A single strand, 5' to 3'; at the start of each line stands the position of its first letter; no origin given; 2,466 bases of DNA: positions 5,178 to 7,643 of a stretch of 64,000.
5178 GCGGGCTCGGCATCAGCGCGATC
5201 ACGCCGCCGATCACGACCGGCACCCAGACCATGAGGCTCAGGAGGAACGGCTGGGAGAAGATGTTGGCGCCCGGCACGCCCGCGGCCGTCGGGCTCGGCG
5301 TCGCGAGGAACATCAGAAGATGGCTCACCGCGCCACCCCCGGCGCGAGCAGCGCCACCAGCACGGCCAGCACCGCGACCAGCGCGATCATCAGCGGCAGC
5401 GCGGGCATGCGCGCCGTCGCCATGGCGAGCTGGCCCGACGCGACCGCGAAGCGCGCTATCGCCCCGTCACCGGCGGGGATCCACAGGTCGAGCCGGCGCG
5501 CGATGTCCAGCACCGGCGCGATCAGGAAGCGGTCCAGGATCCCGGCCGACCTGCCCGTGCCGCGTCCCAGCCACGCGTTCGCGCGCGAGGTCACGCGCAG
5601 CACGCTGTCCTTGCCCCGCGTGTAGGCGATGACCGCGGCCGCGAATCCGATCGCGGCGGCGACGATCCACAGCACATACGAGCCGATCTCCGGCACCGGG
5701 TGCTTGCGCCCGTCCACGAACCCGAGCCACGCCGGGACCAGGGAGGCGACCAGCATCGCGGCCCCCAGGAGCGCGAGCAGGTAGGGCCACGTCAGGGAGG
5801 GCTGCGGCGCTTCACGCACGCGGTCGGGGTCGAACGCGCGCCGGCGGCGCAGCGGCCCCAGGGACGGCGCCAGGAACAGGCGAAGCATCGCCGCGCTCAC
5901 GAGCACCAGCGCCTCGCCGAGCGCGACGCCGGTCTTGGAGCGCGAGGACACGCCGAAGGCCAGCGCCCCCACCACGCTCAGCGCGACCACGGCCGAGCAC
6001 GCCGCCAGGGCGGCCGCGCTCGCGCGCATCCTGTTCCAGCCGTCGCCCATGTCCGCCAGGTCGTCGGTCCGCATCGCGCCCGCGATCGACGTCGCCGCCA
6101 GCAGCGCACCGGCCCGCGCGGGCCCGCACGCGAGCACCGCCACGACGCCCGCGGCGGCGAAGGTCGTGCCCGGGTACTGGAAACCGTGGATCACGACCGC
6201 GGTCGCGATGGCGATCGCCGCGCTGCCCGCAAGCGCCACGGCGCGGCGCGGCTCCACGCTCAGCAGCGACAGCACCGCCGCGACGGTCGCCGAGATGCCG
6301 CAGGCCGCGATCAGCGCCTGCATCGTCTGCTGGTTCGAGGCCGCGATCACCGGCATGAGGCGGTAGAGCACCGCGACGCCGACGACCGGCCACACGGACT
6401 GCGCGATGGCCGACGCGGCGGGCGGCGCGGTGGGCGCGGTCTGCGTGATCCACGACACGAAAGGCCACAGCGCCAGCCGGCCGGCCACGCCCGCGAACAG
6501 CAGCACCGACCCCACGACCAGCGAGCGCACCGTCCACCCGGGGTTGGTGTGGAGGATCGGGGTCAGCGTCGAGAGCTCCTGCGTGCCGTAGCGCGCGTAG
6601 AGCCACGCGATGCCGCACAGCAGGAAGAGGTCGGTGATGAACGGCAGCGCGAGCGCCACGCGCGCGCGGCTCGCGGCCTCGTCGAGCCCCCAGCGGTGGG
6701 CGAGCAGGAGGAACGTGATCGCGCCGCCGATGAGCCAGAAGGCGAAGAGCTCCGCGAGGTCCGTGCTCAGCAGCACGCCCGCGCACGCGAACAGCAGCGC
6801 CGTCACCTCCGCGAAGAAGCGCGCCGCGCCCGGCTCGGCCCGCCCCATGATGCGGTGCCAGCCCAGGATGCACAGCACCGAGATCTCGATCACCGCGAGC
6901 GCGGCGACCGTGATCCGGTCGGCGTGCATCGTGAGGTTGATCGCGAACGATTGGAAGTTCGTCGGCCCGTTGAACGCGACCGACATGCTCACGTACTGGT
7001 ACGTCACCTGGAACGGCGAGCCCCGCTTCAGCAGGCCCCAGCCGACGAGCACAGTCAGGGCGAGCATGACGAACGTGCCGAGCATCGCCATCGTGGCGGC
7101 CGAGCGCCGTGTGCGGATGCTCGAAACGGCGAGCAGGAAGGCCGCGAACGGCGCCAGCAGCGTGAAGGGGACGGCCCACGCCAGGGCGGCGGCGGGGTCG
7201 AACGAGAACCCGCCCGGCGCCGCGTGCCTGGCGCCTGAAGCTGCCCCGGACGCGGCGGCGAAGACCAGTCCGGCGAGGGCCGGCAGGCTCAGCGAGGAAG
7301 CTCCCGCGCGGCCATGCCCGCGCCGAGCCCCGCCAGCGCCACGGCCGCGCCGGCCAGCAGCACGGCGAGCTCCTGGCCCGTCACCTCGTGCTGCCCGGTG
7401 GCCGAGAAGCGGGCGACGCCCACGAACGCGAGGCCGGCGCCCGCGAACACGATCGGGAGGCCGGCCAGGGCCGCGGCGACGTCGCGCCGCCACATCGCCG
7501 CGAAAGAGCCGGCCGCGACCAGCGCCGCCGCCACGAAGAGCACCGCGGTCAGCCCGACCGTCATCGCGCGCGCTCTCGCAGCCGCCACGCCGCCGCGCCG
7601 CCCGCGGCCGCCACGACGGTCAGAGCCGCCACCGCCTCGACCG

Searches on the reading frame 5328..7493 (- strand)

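Call 46: search_protein_families(library=pfam, proteins=[window:5328-7493:-], max_evalue=0.000001)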
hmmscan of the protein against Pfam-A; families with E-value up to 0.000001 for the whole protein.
window:5328-7493:- (722 aa): 1 family
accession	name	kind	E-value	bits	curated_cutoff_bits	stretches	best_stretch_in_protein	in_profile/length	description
PF00361.26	Proton_antipo_M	-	1.7e-17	64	21.5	1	243-499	1-252/294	NADH:quinone oxidoreductase/Mrp antiporter, TM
